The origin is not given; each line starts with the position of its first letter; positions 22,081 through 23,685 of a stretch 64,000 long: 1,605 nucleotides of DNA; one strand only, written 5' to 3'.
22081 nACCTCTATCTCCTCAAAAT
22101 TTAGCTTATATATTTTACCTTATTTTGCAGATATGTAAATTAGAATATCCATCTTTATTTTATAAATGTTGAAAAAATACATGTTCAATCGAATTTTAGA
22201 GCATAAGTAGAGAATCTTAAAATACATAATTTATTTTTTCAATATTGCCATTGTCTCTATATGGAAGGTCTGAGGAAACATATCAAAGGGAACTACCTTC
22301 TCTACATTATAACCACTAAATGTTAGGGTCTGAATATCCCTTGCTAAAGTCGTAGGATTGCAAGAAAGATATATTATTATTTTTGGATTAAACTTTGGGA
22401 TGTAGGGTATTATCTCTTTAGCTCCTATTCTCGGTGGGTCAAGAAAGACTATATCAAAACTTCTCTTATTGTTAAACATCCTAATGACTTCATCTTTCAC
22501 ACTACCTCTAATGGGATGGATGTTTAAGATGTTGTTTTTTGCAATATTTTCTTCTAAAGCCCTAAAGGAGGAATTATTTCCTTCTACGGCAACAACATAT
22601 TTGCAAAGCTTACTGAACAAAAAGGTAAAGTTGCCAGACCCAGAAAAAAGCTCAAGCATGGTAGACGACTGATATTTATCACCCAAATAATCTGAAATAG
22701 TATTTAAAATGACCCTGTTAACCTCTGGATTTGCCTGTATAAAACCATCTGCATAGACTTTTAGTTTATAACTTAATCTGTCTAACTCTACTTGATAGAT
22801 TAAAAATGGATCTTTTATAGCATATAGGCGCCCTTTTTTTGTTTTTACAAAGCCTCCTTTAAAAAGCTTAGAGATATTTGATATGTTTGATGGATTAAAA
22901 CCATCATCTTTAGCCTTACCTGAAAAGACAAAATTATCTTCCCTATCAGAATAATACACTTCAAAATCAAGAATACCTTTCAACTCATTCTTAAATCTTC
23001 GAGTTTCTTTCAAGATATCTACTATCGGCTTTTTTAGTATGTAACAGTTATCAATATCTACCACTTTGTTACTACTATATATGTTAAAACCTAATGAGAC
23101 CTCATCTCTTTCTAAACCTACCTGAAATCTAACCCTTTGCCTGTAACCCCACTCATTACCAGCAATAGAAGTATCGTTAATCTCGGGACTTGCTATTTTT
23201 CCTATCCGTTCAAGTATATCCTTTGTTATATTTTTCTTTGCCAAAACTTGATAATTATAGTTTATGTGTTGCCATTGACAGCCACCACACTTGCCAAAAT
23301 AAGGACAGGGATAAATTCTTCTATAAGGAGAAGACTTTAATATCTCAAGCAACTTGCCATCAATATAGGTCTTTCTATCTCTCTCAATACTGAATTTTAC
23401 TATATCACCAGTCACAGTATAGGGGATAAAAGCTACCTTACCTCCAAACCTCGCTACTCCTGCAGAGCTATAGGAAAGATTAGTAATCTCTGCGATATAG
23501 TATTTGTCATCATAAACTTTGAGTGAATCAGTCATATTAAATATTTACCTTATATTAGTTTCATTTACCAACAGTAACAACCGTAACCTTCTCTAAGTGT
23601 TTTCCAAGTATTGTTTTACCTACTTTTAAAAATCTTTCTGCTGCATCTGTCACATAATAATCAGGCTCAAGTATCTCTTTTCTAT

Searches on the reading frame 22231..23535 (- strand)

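Call 42: search_protein_families(library=pfam, proteins=[window:22231-23535:-], max_evalue=0.001)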
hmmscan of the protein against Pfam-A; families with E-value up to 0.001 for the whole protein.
window:22231-23535:- (434 aa): 5 families
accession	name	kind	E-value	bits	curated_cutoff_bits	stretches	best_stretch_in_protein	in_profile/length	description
PF05958.17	tRNA_U5-meth_tr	-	5.1e-27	95.3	23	1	239-434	153-356/357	tRNA (Uracil-5-)-methyltransferase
PF03602.21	Cons_hypoth95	-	7.8e-12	45.7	24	1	279-368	31-122/182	Conserved hypothetical protein 95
PF01938.26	TRAM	-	1.9e-06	28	21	1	13-63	8-61/61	TRAM domain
PF09445.16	Methyltransf_15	-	6.3e-06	26.3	22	1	292-371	3-83/165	RNA cap guanine-N2 methyltransferase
PF02475.24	TRM5-TYW2_MTfase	-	9.8e-05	22.8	28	1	291-348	38-98/164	TRM5/TYW2 methyltransferase domain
